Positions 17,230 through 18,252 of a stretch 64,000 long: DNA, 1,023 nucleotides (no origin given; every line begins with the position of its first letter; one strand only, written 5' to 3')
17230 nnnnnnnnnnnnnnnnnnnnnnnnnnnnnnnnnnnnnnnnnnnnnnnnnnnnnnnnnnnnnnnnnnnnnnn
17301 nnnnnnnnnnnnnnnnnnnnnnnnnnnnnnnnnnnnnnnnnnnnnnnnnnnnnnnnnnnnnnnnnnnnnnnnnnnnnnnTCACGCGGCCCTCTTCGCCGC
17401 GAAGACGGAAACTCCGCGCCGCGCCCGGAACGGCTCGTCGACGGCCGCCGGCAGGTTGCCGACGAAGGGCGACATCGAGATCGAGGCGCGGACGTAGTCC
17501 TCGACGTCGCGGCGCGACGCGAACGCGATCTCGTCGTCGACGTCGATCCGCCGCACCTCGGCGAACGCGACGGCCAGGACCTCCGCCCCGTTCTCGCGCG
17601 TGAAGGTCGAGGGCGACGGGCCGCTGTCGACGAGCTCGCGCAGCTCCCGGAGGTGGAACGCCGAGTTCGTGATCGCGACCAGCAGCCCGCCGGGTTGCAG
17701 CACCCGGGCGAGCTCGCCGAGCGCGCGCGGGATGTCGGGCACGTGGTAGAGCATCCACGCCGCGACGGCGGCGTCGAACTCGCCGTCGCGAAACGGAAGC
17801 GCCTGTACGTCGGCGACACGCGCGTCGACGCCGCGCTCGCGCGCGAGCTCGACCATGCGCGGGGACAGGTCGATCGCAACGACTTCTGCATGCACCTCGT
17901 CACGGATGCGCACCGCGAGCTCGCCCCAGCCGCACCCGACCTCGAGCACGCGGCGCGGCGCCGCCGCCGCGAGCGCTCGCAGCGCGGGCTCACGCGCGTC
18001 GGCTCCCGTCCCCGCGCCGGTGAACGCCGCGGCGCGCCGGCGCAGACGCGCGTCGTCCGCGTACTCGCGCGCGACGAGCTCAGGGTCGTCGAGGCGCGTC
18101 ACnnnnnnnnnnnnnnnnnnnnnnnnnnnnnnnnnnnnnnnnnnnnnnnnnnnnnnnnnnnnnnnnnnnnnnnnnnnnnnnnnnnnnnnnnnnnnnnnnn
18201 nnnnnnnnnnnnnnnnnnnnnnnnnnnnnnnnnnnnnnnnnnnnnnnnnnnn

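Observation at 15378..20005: Three paralogous SAM methyltransferases welded into the deoB-deoA nucleoside catabolic operon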

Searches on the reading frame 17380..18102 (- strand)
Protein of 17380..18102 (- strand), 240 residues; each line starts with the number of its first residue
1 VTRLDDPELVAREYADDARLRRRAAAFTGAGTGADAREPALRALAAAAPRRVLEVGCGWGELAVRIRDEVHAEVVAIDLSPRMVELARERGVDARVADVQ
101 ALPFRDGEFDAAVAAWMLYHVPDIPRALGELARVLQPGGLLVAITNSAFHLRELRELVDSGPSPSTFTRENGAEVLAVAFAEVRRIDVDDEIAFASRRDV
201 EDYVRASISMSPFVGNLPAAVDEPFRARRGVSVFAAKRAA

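Call 4: search_protein_families(library=pfam, proteins=[window:17380-18102:-], max_evalue=0.001)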
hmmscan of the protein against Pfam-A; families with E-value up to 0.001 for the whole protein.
window:17380-18102:- (240 aa): 10 families
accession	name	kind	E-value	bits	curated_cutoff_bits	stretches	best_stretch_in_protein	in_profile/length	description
PF08241.18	Methyltransf_11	-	1.8e-26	93.1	21.2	1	53-142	1-94/95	Methyltransferase domain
PF13649.12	Methyltransf_25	-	1.1e-23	84.2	27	1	52-139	1-97/97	Methyltransferase domain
PF13489.12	Methyltransf_23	-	1.3e-18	67.7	27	1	41-153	14-127/164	Methyltransferase domain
PF13847.12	Methyltransf_31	-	7.3e-18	65.1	27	1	51-158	6-122/145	Methyltransferase domain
PF08242.18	Methyltransf_12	-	6.5e-15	56.1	30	1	53-141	1-98/98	Methyltransferase domain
PF01209.24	Ubie_methyltran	-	6e-14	52.4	20.1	1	45-154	44-162/233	ubiE/COQ5 methyltransferase family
PF02353.26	CMAS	-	1.4e-07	31.5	27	1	42-150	56-171/273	Mycolic acid cyclopropane synthetase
PF05175.20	MTS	-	2.9e-05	24.2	23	1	41-97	24-81/170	Methyltransferase small domain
PF05148.21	Methyltransf_8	-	4.6e-05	23.8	27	1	51-149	75-163/219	Hypothetical methyltransferase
PF07021.18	MetW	-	0.00025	21.2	21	1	50-147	15-112/193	Methionine biosynthesis protein MetW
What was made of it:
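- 17380..18102 (-): MT2, class I SAM-dependent methyltransferase (240 aa). GTGA overlap with the MT3 stop. Pfam Methyltransf_11 E 1.8e-26 (call 4).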

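Call 5: search_protein_families(library=ncbifam, proteins=[window:17380-18102:-], max_evalue=0.001)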
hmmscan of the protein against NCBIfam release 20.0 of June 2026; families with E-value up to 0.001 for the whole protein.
window:17380-18102:- (240 aa): 51 families (the best 25 are shown)
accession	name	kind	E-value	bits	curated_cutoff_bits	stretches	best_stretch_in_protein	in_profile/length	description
TIGR01934.1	MenG_MenH_UbiE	subfamily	8.6e-19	67.7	158.35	1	37-147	28-145/223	ubiquinone/menaquinone biosynthesis methyltransferase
NF045667.1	MTase_DVU1556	equivalog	1.3e-18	67.3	155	1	38-142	12-118/213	DVU_1556 family methyltransferase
NF007610.0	PRK10258.1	equivalog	9.5e-17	61.2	342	1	41-159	35-157/251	malonyl-ACP O-methyltransferase BioC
TIGR02072.1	BioC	equivalog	3.7e-16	59.7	184.95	1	46-161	32-152/244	malonyl-ACP O-methyltransferase BioC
NF001244.0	PRK00216.1-5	equivalog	6.7e-16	58.3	216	1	37-143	37-153/236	bifunctional demethylmenaquinone methyltransferase/2-methoxy-6-polyprenyl-1,4-benzoquinol methylase UbiE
NF004452.0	PRK05785.1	equivalog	2.5e-15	56.6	207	1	46-146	49-148/228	hypothetical protein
NF001241.0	PRK00216.1-2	equivalog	3.5e-15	56.3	327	1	31-152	34-156/231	demethylmenaquinone methyltransferase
NF052510.1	methyltran_MpqE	exception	2.8e-14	53.1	335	1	40-159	38-167/234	methyl-plastoquinone biosynthesis methyltransferase MpqE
NF043040.1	corrin_prot_MT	hypoth_equivalog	1.6e-13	50.6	180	1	45-143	38-147/216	corrinoid protein-associated methyltransferase CpaM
NF010703.0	PRK14103.1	equivalog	7.7e-13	48.4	320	1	43-143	24-124/256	trans-aconitate 2-methyltransferase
NF011527.0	PRK14968.1-1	equivalog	8.2e-13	48.5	242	1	47-113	33-98/192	putative methyltransferase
NF045825.1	FAmtase_mtf2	equivalog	1.6e-12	47.2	400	1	48-142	58-157/248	fatty-acid O-methyltransferase Mtf2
NF040539.1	AST_met_ArsM_2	exception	2.1e-12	47.4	240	1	45-148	53-168/262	putative arsinothricin biosynthesis methyltransferase ArsM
NF001243.0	PRK00216.1-4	equivalog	6.9e-12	45.2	235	1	37-153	36-161/237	demethylmenaquinone methyltransferase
TIGR02752.1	MenG_heptapren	equivalog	2.1e-11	43.8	419.85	1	37-154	34-160/231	demethylmenaquinone methyltransferase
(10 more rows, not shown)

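Call 10: find_homologous_proteins(query=window:17383-18102:-, max_evalue=1e-10)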
Query window:17383-18102:- (240 aa): 3712 proteins with E <= 1e-10 among 8000 candidates; the best 120 are listed.
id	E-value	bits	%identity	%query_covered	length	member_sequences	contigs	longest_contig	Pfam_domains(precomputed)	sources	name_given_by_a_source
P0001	1.4e-145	501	100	100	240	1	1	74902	PF13847.13,PF13489.13,PF02353.27,PF05175.21,PF13649.13,PF01209.25,PF08241.19,PF08242.19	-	-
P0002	1.2e-114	400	80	100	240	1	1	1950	PF07021.19,PF13847.13,PF13489.13,PF02353.27,PF13649.13,PF01209.25,PF08241.19,PF08242.19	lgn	-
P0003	1.7e-111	389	77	100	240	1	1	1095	PF13847.13,PF13489.13,PF02353.27,PF05175.21,PF13649.13,PF03141.23,PF01209.25,PF08241.19,PF08242.19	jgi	jgi:SAM-dependent methyltransferase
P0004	3.1e-108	379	75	100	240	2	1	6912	PF13847.13,PF13489.13,PF02353.27,PF05175.21,PF13649.13,PF01209.25,PF08241.19,PF08242.19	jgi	jgi:SAM-dependent methyltransferase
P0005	4.8e-108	378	75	100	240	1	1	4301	PF13847.13,PF13489.13,PF05175.21,PF13649.13,PF01209.25,PF08241.19,PF08242.19,PF05401.17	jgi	jgi:SAM-dependent methyltransferase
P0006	1.3e-107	377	75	100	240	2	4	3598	PF07021.19,PF13847.13,PF13489.13,PF02353.27,PF05175.21,PF13649.13,PF05148.22,PF03141.23,PF01209.25,PF08241.19,PF08242.19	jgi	jgi:SAM-dependent methyltransferase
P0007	2.8e-105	369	75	100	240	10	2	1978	PF13847.13,PF13489.13,PF02353.27,PF05175.21,PF13649.13,PF01209.25,PF08241.19,PF08242.19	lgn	-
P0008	1.4e-104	367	75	100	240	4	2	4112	PF07021.19,PF13847.13,PF13489.13,PF02353.27,PF05175.21,PF13649.13,PF03141.23,PF01209.25,PF08241.19,PF08242.19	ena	-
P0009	1.4e-103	364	75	99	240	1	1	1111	PF07021.19,PF13847.13,PF13489.13,PF02353.27,PF05175.21,PF13649.13,PF05148.22,PF03141.23,PF01209.25,PF08241.19,PF08242.19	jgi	jgi:SAM-dependent methyltransferase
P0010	3.1e-103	363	72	100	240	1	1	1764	PF07021.19,PF13847.13,PF13489.13,PF02353.27,PF05175.21,PF13649.13,PF05148.22,PF01209.25,PF08241.19,PF08242.19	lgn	-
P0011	1.0e-102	361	73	100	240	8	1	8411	PF07021.19,PF13847.13,PF13489.13,PF02353.27,PF05175.21,PF13649.13,PF05148.22,PF03141.23,PF01209.25,PF08241.19,PF08242.19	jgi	jgi:SAM-dependent methyltransferase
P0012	4.4e-102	359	72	100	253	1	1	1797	PF07021.19,PF13847.13,PF13489.13,PF02353.27,PF05175.21,PF13649.13,PF03141.23,PF01209.25,PF08241.19,PF08242.19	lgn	-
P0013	5.1e-102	359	74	98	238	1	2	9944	PF13489.13,PF02353.27,PF03141.23,PF08241.19,PF05401.17,PF07021.19,PF13847.13,PF05175.21,PF13649.13,PF05148.22,PF01209.25,PF08242.19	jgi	jgi:SAM-dependent methyltransferase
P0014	9.3e-102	358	72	100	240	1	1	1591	PF07021.19,PF13847.13,PF13489.13,PF02353.27,PF05175.21,PF13649.13,PF03141.23,PF01209.25,PF08241.19,PF08242.19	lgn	-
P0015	1.0e-101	358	72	100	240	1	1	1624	PF13847.13,PF13489.13,PF02353.27,PF05175.21,PF13649.13,PF03141.23,PF01209.25,PF08241.19,PF08242.19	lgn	-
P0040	1.8e-98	347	73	100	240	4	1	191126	PF07021.19,PF13847.13,PF13489.13,PF02353.27,PF13649.13,PF05148.22,PF01209.25,PF08241.19,PF08242.19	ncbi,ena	-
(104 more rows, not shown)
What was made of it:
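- Closest known: UbiE/MenG quinone C-methyltransferases, the label some pipelines give to homologs. Same: Weak Pfam Ubie_methyltran and TIGR01934 hits (calls 4, 5, 10).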

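Call 22: find_encoding_contigs(protein=P0040, flank=10000, max_places=2)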
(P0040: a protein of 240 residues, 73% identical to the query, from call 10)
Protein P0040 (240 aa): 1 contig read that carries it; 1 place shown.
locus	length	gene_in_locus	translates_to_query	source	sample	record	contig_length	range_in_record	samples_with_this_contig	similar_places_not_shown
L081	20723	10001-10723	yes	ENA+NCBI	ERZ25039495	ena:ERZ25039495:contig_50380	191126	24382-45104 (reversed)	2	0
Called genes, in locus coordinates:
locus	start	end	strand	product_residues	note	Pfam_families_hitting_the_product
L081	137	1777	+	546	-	PF02463:SMC_N, PF13476:AAA_23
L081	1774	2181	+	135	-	PF10604:Polyketide_cyc2 (weak)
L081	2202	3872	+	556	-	PF06418:CTP_synth_N, PF00117:GATase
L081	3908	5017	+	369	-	PF04389:Peptidase_M28, PF05343:Peptidase_M42 (faint), PF01546:Peptidase_M20, PF07687:M20_dimer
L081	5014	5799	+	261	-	PF00248:Aldo_ket_red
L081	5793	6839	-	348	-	PF02826:2-Hacid_dh_C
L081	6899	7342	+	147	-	PF00293:NUDIX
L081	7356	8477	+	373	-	PF05222:AlaDh_PNT_N, PF01262:AlaDh_PNT_C, PF07992:Pyr_redox_2 (weak), PF00070:Pyr_redox (weak)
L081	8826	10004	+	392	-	PF01676:Metalloenzyme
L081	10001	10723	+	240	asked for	PF13489:Methyltransf_23, PF01209:Ubie_methyltran, PF02353:CMAS (weak), PF05148:Methyltransf_8 (weak), PF08241:Methyltransf_11, PF08242:Methyltransf_12, PF13649:Methyltransf_25, PF13847:Methyltransf_31, +1 more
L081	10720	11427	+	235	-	PF13489:Methyltransf_23, PF01209:Ubie_methyltran, PF07021:MetW (faint), PF08241:Methyltransf_11, PF08242:Methyltransf_12, PF13649:Methyltransf_25, PF13847:Methyltransf_31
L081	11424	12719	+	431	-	PF02885:Glycos_trans_3N, PF00591:Glycos_transf_3, PF07831:PYNP_C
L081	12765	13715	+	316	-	PF01149:Fapy_DNA_glyco, PF06831:H2TH, PF06827:zf-FPG_IleRS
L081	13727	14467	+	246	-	PF11967:RecO_N, PF02565:RecO_C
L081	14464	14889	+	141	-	PF00583:Acetyltransf_1, PF13673:Acetyltransf_10 (weak), PF13527:Acetyltransf_9 (weak), PF13508:Acetyltransf_7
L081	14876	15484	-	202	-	PF01872:RibD_C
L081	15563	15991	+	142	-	PF00583:Acetyltransf_1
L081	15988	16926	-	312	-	PF00756:Esterase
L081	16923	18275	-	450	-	PF00587:tRNA-synt_2b, PF03129:HGTP_anticodon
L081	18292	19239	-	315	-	PF00190:Cupin_1 (faint), PF07883:Cupin_2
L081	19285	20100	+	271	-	PF03618:Kinase-PPPase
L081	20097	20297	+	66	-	-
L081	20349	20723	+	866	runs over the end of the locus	PF01326:PPDK_N, PF00391:PEP-utilizers, PF02896:PEP-utilizers_C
